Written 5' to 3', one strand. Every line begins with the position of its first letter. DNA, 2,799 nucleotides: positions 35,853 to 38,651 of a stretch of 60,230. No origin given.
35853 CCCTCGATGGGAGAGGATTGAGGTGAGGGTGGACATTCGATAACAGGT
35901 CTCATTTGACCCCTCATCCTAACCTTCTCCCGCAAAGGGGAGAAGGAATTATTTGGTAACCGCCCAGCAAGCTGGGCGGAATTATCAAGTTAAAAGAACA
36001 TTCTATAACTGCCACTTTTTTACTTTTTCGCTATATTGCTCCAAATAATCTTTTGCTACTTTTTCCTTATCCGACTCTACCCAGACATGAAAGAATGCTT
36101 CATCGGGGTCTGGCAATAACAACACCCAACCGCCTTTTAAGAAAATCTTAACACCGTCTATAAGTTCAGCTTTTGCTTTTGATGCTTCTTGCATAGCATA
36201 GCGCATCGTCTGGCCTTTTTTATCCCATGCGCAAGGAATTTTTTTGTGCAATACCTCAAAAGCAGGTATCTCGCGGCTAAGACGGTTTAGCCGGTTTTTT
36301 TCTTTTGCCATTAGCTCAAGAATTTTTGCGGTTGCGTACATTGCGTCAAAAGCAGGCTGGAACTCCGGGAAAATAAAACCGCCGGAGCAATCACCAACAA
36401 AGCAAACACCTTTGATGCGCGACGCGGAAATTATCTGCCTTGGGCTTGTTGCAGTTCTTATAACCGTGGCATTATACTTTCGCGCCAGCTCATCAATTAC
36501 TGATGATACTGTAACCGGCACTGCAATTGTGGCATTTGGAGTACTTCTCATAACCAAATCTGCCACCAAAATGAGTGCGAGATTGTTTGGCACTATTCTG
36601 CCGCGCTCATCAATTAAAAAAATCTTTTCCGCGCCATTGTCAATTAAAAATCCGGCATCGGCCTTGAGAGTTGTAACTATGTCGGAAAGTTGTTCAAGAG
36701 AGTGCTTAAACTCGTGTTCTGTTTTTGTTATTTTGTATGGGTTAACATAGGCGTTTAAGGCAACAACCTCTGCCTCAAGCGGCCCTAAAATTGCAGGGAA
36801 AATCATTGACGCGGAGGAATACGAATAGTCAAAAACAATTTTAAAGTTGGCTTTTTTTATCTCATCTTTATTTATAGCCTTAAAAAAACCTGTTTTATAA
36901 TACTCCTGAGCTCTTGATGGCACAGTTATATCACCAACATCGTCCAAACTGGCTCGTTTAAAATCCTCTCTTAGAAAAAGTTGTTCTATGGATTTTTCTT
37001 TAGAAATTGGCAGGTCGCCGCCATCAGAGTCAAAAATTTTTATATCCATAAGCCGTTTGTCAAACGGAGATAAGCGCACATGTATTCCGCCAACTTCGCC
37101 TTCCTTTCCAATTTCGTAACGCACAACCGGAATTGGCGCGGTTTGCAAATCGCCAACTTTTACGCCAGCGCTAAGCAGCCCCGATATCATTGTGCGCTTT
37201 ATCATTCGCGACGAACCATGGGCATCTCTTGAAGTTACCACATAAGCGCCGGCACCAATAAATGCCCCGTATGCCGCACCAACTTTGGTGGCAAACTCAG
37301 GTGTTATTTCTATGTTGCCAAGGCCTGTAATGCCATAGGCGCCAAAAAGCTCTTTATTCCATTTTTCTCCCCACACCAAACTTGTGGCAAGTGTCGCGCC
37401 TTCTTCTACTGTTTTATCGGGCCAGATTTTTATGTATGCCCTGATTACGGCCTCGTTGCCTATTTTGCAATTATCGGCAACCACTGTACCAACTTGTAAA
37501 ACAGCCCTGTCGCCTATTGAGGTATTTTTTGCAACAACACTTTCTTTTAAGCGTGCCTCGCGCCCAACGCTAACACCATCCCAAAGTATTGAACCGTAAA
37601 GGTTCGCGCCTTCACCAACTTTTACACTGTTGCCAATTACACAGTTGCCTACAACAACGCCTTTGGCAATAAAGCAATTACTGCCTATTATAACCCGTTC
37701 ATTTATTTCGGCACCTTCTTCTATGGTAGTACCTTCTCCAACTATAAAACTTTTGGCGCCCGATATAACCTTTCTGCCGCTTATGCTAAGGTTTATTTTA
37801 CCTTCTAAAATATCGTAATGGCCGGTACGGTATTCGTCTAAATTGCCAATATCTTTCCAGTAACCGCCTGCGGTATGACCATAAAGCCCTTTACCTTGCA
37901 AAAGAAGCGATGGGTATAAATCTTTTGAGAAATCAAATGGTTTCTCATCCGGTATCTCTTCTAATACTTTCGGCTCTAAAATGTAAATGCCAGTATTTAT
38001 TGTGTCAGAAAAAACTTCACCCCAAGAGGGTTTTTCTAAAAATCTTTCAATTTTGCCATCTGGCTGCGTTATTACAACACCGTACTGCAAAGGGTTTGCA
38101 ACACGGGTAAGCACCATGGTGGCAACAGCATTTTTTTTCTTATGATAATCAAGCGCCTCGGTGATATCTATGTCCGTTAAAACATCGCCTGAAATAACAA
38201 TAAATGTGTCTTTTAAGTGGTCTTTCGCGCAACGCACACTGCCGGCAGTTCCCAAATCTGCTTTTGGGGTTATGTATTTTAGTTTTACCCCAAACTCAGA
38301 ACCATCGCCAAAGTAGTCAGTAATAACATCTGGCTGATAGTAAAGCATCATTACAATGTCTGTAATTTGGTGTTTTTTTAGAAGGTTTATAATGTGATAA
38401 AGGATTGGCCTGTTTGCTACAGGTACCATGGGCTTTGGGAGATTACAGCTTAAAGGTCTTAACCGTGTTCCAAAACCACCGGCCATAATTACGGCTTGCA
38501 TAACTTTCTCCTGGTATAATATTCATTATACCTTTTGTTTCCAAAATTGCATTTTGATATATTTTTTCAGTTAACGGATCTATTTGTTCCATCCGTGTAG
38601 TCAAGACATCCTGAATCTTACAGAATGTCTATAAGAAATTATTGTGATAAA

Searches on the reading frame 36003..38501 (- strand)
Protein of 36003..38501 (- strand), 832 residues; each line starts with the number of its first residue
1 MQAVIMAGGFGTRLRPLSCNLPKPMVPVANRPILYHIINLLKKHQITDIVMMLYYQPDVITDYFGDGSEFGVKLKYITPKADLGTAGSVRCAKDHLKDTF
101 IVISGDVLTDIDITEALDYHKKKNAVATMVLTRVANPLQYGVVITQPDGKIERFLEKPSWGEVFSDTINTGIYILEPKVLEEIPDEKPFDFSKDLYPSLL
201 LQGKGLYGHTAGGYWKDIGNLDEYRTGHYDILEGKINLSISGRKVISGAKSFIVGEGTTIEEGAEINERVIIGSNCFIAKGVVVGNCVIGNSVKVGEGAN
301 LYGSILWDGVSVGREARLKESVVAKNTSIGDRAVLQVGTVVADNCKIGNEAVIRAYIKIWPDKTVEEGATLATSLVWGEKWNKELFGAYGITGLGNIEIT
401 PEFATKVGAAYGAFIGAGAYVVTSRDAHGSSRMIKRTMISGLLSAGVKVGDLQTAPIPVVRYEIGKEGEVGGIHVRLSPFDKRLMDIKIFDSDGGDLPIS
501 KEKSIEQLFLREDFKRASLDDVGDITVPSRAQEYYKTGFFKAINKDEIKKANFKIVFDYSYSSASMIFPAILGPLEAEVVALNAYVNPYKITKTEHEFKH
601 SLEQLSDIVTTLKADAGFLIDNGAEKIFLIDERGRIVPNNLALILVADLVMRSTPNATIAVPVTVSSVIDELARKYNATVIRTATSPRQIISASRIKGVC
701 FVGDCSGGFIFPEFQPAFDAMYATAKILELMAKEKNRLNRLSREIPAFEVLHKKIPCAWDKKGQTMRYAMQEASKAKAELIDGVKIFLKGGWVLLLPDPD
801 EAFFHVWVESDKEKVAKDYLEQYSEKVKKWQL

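Call 15: search_protein_families(library=ncbifam, proteins=[window:36003-38501:-])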
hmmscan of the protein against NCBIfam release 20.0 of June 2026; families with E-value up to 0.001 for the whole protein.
window:36003-38501:- (832 aa): 50 families (the best 25 are shown)
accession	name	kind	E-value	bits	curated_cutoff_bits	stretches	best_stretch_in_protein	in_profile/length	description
TIGR03990.1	Arch_GlmM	equivalog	1.5e-83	281.1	439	1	384-827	2-444/444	phosphoglucosamine mutase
NF052502.1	man1P_GTase_Rv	exception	9.5e-83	277.9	440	1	1-367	1-344/352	mannose-1-phosphate guanylyltransferase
TIGR03992.1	Arch_glmU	subfamily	7.6e-57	193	292.1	1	1-330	1-328/393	bifunctional sugar-1-phosphate nucleotidylyltransferase/acetyltransferase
TIGR01208.1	rmlA_long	equivalog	1.4e-49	168.9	320.25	1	3-332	2-334/353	glucose-1-phosphate thymidylyltransferase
TIGR01455.1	glmM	equivalog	2e-43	148.7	447.55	1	386-828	1-441/442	phosphoglucosamine mutase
TIGR02091.1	glgC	equivalog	2e-36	125.8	424.9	1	2-335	2-362/364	glucose-1-phosphate adenylyltransferase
NF003670.0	PRK05293.1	equivalog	3.3e-36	125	470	2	99-339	120-362/382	glucose-1-phosphate adenylyltransferase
TIGR02623.1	G1P_cyt_trans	equivalog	1.3e-32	113.3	300.25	2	84-221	105-235/255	glucose-1-phosphate cytidylyltransferase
NF010935.0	PRK14355.1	equivalog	2.6e-32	112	718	2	2-182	5-185/459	bifunctional UDP-N-acetylglucosamine diphosphorylase/glucosamine-1-phosphate N-acetyltransferase GlmU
NF049965.1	GlMnHpPGnyltfHddC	equivalog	1.8e-31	109.5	300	1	1-195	1-187/221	D-glycero-D-manno-heptose 1-phosphate guanosyltransferase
NF041313.1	UDPGP_AglF_Halo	equivalog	3.5e-31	108.4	400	1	1-181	1-180/234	UTP--glucose-1-phosphate uridylyltransferase AglF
NF010934.1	PRK14354.1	equivalog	1.1e-30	106.6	450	2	3-182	2-179/447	bifunctional UDP-N-acetylglucosamine diphosphorylase/glucosamine-1-phosphate N-acetyltransferase GlmU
NF045761.1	NAMPUrTaseMurU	equivalog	2.1e-30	106.3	250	1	1-222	1-218/226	N-acetylmuramate alpha-1-phosphate uridylyltransferase MurU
NF041173.1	Sug_nt_acttase_Thmprot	equivalog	2.6e-30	105.7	600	1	1-332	1-330/405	bifunctional sugar-1-phosphate nucleotidylyltransferase/acetyltransferase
TIGR01173.1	glmU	equivalog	7e-30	104.2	366.85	1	1-349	1-343/452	bifunctional UDP-N-acetylglucosamine diphosphorylase/glucosamine-1-phosphate N-acetyltransferase GlmU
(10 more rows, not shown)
